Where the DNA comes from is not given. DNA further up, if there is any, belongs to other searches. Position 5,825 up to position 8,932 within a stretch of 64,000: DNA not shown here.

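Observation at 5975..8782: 935-aa single-chain tandem DxTHG/TM1812-type CARF protein next to the type III-A module: a candidate new cOA-responsive effector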

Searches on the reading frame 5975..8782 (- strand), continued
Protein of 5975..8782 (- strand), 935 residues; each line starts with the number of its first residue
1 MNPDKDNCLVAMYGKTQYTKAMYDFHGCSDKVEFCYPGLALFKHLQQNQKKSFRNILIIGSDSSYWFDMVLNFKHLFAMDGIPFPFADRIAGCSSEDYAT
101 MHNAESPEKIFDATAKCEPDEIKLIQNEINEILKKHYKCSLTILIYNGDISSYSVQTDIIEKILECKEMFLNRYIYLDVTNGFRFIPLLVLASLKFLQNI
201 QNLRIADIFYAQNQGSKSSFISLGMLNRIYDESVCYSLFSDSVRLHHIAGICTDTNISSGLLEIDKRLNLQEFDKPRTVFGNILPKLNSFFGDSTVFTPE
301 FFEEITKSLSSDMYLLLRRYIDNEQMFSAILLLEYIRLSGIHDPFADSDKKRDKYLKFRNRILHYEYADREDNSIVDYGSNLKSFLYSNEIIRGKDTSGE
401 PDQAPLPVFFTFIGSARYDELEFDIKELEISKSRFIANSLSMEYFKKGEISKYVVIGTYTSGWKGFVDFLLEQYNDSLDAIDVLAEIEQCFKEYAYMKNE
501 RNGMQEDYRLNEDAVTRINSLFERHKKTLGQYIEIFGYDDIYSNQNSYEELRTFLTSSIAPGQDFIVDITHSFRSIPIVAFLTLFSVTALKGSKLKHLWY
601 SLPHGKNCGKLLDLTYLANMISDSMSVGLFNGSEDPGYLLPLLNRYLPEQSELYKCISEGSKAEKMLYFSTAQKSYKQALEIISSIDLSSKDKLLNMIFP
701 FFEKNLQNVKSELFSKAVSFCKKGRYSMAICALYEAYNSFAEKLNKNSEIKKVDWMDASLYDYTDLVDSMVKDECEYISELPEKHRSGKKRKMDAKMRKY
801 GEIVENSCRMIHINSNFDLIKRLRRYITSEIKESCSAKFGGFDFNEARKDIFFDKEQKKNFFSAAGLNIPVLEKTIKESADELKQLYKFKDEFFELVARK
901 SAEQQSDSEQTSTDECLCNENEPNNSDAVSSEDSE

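Call 73: search_protein_families(library=padloc, proteins=[L005:2-1447:+, L019:4357-5469:+, L020:8090-9655:+, L011:2933-4882:+, L006:12669-13766:-, L004:12723-16745:+, L004:18809-20497:+, L013:262-1320:+], max_evalue=0.001)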
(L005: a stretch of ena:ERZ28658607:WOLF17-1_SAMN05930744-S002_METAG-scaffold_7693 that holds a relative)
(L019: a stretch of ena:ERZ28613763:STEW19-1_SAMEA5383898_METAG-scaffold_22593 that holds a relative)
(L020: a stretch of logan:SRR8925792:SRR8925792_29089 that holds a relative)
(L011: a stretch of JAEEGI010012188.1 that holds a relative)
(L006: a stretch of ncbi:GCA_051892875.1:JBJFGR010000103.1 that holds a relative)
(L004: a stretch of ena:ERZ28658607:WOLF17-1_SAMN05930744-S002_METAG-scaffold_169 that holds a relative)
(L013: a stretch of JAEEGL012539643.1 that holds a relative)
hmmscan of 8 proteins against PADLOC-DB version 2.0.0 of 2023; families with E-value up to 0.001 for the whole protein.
L005:2-1447:+ (481 aa): 18 families
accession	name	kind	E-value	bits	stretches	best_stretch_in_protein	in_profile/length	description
PDLC01825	CARF2--CARF_HEPN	-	7.2e-29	98.9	1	2-324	6-304/382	-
PDLC01345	Csx1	-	1.7e-26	91.6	1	1-325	3-255/267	CAS-III; associated_signaling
PDLC01032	Csx1/Csm6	-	4.9e-26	89.9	1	2-471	7-379/412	CARF+HEPN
PDLC01281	Csx1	-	6e-18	63.5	1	2-227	4-186/191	CAS-III; associated_signaling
PDLC01826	CARF2--CARF_HEPN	-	2.8e-17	61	1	6-379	11-352/393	-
PDLC01824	CARF2--CARF_HEPN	-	1.2e-16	59.2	1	1-248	5-199/376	-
PDLC01621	Csx1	-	1.3e-14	52.5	1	2-379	3-310/340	CAS-III; associated_signaling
PDLC01843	CARF2--CARF_HEPN_CSX20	-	2.3e-13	47.9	1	1-331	6-296/498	-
PDLC01834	CARF2--CARF_HEPN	-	2e-12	44.6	1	8-249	20-238/404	-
PDLC01827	CARF2--CARF_HEPN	-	6.9e-12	43.3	1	9-233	21-225/393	-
PDLC01839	CARF2--CARF_HEPN_CARF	-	1e-11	42.3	1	64-225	17-175/518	-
PDLC01832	CARF2--CARF_HEPN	-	2.6e-11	41.4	1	136-222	98-179/416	-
PDLC01837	CARF2--CARF_HEPN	-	6.3e-11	40.2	1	5-327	15-300/380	-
PDLC01840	CARF2--CARF_HEPN_CARF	-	1.1e-09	35.5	1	90-250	50-196/547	-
PDLC01845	CARF2--CARF_HEPN_Unk_f1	-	1.5e-08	31.8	1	8-228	22-237/629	-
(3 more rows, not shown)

L019:4357-5469:+ (371 aa): 0 families

L020:8090-9655:+ (521 aa): 0 families

L011:2933-4882:+ (649 aa): 0 families

L006:12669-13766:- (365 aa): 1 family
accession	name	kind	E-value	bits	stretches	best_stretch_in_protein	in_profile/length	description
PDLC01043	CorA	-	4.2e-09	33.6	1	165-296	277-403/457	CorA-like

L004:12723-16745:+ (1340 aa): 24 families
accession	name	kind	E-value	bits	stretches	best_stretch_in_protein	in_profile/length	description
PDLC01825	CARF2--CARF_HEPN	-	3.4e-77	258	2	3-447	2-376/382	-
PDLC01345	Csx1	-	4.1e-58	195.3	3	4-333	1-260/267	CAS-III; associated_signaling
PDLC01032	Csx1/Csm6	-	1.2e-57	194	2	1-490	1-390/412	CARF+HEPN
PDLC01826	CARF2--CARF_HEPN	-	9.6e-57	190.9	2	1-447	1-387/393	-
PDLC01824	CARF2--CARF_HEPN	-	7e-48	162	3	22-448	10-366/376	-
PDLC01281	Csx1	-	8.3e-47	157.7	2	4-232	1-190/191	CAS-III; associated_signaling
PDLC01621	Csx1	-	1.5e-40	137.8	2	6-424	2-338/340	CAS-III; associated_signaling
PDLC01843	CARF2--CARF_HEPN_CSX20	-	1.1e-39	134.8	1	2-509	2-400/498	-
PDLC01839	CARF2--CARF_HEPN_CARF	-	4.3e-27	93.1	1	132-245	81-194/518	-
PDLC01832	CARF2--CARF_HEPN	-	6.8e-27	92.8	1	3-251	3-210/416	-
PDLC01827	CARF2--CARF_HEPN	-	1e-26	92.1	2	1-439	1-375/393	-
PDLC01834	CARF2--CARF_HEPN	-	8.2e-23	78.8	1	1-336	1-320/404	-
PDLC01284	Csx1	-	5.1e-22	77.1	1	67-327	43-257/289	CAS-III; associated_signaling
PDLC01844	CARF2--CARF_HEPN_CSX3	-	8.4e-22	75.7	1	25-286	12-238/464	-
PDLC01821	CARF2--CARF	-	4.6e-19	66.9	1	132-232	102-201/203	-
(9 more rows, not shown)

L004:18809-20497:+ (562 aa): 9 families
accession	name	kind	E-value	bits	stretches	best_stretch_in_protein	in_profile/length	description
PDLC01415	Cas10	-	1.6e-54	183.3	1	4-509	5-545/593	CAS-III; effector_LS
PDLC00919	Cas10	-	2.5e-49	166.5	1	2-408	2-399/414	Cas10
PDLC01529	Cas10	-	4.9e-46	155.8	1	4-407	2-355/370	CAS-III; effector_LS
PDLC02058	Cas10d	-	4.3e-42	142.5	1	3-509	2-405/441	-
PDLC02057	Cas10d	-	2.5e-30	104.2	1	4-456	3-400/462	-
PDLC01292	Cas10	-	2.2e-10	38.6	1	170-372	234-384/387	CAS-III; effector_LS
PDLC01422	Cas10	-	2.7e-09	34.6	1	201-400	261-415/519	CAS-III; effector_LS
PDLC01444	Cas10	-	1.1e-08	32.3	1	190-372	355-504/605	CAS-III; effector_LS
PDLC00917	Cas10b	-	5e-05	20.4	1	218-367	361-509/510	"CRISPR-associated protein Cas10/Cmr2, subtype III-B"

L013:262-1320:+ (352 aa): 29 families (the best 25 are shown)
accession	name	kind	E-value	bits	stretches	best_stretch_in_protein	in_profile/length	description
PDLC01608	Cas1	-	6.5e-72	240.3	1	7-300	1-275/276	"CAS-I,CAS-II,CAS-III,CAS-IV,CAS-V,CAS-VI; acquisition_1"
PDLC01248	Cas1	-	1.3e-65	219.8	1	7-330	3-283/289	"CAS-I,CAS-II,CAS-III,CAS-IV,CAS-V,CAS-VI; acquisition_1"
PDLC00927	Cas1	-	5.2e-59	198.1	1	8-329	3-322/327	CRISPR-associated endonuclease Cas1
PDLC02025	Cas1d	-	3.8e-57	192.2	1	4-325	1-295/316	-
PDLC01743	Cas1c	-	6.9e-56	187.9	1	7-306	8-297/337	-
PDLC01449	Cas1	-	4e-55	185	1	24-334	18-280/285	"CAS-I,CAS-II,CAS-III,CAS-IV,CAS-V,CAS-VI; acquisition_1"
PDLC01249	Cas1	-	3.7e-54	181.9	1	10-274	4-244/246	"CAS-I,CAS-II,CAS-III,CAS-IV,CAS-V,CAS-VI; acquisition_1"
PDLC00923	Cas1c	-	2.9e-53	179.3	1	7-316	6-310/340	"CRISPR-associated endonuclease Cas1, subtype I-C/DVULG"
PDLC00928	Cas1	-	6.2e-53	177.8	1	8-330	3-309/315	Cas1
PDLC01334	Cas1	-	1.4e-52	177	1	7-315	5-306/336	"CAS-I,CAS-II,CAS-III,CAS-IV,CAS-V,CAS-VI; acquisition_1"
PDLC01740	Cas1_IIIa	-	5.7e-48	162.4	1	11-303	7-283/331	-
PDLC01747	Cas1g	-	1.7e-45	153.6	1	5-306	198-483/523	-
PDLC00922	Cas1a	-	8.6e-45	151.3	1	5-313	12-314/347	"CRISPR-associated endonuclease Cas1, subtype MYXAN"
PDLC01742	Cas1b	-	2.2e-43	147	1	7-349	5-325/326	-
PDLC02067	Cas1b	-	3.1e-42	143.1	1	5-280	200-469/533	-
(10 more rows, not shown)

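Call 77: list_cluster_members(proteins=[P0001, P0003, P0004, P0008, P0009, P0012, P0013, P0014, P0027, P0031])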
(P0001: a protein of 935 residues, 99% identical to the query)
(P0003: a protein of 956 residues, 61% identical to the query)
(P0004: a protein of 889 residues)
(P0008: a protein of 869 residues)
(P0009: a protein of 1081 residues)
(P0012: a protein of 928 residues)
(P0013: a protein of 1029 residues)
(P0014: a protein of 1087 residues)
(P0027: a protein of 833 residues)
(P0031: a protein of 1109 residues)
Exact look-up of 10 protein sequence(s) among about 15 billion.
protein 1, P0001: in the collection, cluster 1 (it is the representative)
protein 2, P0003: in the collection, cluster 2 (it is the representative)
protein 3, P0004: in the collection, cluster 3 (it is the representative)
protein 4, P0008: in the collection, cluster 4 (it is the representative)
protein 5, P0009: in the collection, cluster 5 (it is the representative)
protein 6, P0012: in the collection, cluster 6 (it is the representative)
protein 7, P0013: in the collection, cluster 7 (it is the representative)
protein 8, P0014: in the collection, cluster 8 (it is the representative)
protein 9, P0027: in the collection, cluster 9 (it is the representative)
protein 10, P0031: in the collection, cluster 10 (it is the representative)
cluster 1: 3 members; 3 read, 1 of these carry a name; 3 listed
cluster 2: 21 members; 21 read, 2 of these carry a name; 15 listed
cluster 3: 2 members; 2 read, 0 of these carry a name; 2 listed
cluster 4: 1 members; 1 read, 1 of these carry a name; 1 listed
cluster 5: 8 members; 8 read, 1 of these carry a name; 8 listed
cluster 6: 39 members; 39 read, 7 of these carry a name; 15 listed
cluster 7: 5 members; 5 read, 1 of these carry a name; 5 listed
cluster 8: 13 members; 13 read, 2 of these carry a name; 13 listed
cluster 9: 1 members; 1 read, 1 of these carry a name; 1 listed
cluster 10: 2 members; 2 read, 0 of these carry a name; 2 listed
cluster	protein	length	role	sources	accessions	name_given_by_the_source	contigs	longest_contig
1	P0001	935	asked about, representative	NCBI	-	-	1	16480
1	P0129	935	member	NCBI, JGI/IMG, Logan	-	CRISPR-associated DxTHG motif protein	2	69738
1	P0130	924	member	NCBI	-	-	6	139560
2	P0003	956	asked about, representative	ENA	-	-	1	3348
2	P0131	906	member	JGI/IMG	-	CRISPR-associated DxTHG motif protein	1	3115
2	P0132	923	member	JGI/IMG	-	CRISPR-associated DxTHG motif protein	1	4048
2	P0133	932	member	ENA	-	-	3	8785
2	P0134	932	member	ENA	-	-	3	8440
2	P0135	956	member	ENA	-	-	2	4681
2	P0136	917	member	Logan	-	-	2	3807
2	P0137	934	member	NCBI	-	-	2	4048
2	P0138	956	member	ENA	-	-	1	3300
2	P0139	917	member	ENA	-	-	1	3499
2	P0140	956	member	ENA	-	-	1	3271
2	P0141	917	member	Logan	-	-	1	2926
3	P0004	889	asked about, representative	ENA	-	-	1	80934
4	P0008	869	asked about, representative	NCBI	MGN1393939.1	MAG: hypothetical protein ACI4V7_07930 [Succinivibrionaceae bacterium]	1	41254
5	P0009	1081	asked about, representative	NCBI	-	-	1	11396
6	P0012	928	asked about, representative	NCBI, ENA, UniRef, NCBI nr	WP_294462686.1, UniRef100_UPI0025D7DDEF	TM1812 family CRISPR-associated protein [uncultured Ruminobacter sp.] | TM1812 family CRISPR-associated protein n=1 Tax=uncultured Ruminobacter sp. TaxID=538947 ...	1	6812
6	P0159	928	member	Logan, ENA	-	-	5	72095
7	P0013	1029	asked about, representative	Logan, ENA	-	-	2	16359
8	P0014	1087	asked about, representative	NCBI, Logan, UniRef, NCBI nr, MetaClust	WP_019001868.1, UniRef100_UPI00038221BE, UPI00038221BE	TM1812 family CRISPR-associated protein [Succinimonas amylolytica] | TM1812 family CRISPR-associated protein n=1 Tax=Succinimonas amylolytica TaxID=83769 ... | status=active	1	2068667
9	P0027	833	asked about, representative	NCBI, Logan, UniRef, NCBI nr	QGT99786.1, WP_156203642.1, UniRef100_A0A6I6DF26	hypothetical protein SYNTR_1193 [Candidatus Syntrophocurvum alkaliphilum] | CRISPR-associated protein n=1 Tax=Candidatus Syntrophocurvum alkaliphilum TaxID=2293317 ... | TIGR02221 family CRISPR-associated protein [Candidatus Syntrophocurvum alkaliphilum]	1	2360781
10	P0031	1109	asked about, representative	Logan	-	-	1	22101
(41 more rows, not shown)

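Call 78: find_encoding_contigs(protein=window:5975-8782:-, flank=10000, max_places=4)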
Protein window:5975-8782:- (935 aa): 3 contigs read that carry it; 3 places shown.
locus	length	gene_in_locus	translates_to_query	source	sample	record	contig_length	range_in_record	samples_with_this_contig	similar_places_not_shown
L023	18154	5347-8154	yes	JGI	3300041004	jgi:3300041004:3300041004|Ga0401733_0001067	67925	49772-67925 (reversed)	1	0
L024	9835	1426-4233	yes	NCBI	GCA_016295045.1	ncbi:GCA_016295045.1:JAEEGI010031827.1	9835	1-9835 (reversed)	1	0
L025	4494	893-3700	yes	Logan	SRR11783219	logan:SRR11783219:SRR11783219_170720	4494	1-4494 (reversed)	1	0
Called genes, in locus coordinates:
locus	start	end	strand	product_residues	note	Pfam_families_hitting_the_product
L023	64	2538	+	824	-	PF00575:S1, PF10150:RNase_E_G, PF20833:RNase_E_G_Thio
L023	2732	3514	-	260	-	PF13240:Zn_Ribbon_1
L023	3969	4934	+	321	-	PF00582:Usp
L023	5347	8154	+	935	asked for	-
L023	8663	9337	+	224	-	PF10040:CRISPR_Cas6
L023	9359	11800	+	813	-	PF18211:Csm1_B, PF22335:Cas10-Cmr2_palm2, PF20824:Cmr2_hel_dom2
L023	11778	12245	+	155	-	PF03750:Csm2_III-A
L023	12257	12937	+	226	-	PF03787:RAMPs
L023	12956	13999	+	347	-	PF17953:Csm4_C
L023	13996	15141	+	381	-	PF03787:RAMPs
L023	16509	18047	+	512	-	PF23952:LRR_EndoS (faint), PF12799:LRR_4 (faint), PF23247:LRR_RPS2 (faint), PF25019:LRR_R13L1-DRL21 (faint), PF23598:LRR_14 (faint)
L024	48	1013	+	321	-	PF00582:Usp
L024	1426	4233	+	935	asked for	-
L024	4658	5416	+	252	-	PF10040:CRISPR_Cas6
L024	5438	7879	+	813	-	PF18211:Csm1_B, PF22335:Cas10-Cmr2_palm2, PF20824:Cmr2_hel_dom2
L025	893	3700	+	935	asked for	-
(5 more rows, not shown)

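Call 81: find_encoding_contigs(protein=P0014, flank=10000, max_places=3)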
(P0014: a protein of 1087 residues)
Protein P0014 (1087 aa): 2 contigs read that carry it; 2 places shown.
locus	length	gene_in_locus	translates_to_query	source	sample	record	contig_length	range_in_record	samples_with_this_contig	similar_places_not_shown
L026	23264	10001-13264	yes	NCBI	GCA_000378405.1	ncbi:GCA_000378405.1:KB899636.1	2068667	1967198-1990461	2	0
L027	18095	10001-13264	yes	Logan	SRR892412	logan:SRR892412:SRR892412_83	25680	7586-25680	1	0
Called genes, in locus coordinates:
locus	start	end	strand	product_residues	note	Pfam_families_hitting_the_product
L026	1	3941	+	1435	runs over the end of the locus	PF20030:bpMoxR, PF07728:AAA_5, PF17868:AAA_lid_8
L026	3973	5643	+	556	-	PF05762:VWA_CoxE (faint), PF13519:VWA_2 (weak)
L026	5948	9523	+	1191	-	PF03109:ABC1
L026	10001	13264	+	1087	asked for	-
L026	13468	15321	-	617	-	PF01136:Peptidase_U32, PF12392:DUF3656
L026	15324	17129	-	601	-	PF00664:ABC_membrane, PF00005:ABC_tran, PF02463:SMC_N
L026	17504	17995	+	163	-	-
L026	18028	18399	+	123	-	PF04956:TrbC (weak)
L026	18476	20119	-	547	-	PF09820:AAA-ATPase_like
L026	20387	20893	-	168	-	-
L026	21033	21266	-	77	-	-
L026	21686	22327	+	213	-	PF00881:Nitroreductase, PF14512:TM1586_NiRdase (faint)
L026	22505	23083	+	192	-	-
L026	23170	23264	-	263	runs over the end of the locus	PF00230:MIP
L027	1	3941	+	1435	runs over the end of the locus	PF20030:bpMoxR, PF07728:AAA_5, PF17868:AAA_lid_8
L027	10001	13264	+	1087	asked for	-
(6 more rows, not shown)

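Call 100: find_encoding_contigs(protein=P0159, flank=10000, max_places=3)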
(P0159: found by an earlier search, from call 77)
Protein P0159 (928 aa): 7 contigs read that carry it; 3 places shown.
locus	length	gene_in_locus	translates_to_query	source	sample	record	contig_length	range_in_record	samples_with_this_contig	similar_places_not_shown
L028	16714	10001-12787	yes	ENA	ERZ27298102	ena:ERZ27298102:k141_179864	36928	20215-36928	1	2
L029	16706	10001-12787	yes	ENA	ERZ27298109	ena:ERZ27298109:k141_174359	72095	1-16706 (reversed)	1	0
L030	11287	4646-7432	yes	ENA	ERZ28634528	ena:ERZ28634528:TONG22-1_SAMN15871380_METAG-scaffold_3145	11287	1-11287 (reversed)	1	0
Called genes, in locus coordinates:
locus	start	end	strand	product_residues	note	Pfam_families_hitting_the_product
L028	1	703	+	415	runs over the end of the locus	PF01743:PolyA_pol, PF12627:PolyA_pol_RNAbd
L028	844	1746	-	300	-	PF02673:BacA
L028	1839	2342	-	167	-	PF01288:HPPK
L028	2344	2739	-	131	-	PF02152:FolB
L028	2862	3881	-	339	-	PF00814:TsaD, PF22521:HypF_C_2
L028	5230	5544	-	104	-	PF09827:CRISPR_Cas2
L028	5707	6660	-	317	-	PF01867:Cas_Cas1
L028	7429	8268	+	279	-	PF07505:DUF5131, PF17338:GP88 (faint)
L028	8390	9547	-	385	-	PF27225:AF_1859_N, PF10040:CRISPR_Cas6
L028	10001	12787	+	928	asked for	-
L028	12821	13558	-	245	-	PF01863:YgjP-like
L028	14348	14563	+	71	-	PF01165:Ribosomal_S21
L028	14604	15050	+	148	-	PF09424:YqeY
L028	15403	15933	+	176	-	PF02830:V4R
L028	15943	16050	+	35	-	-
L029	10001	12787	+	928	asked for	-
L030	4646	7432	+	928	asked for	-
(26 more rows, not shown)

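Call 101: find_related_loci(query=A2, collection=viral_contigs, flank=8000)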
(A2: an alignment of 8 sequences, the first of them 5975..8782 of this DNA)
Query A2 (935 aa) in viral_contigs; peptide patterns used: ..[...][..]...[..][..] (x = any residue, [..] = any of these).
21 stretches matched a pattern, but none encodes a relative of the query by tblastn (E <= 1e-3).

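Call 102: search_dna_similar(query=window:5975-8782:-, collection=plasmids, mode=protein, max_evalue=0.001, max_rows=15)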
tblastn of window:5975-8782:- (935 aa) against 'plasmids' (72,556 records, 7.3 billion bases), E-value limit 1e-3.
No match.
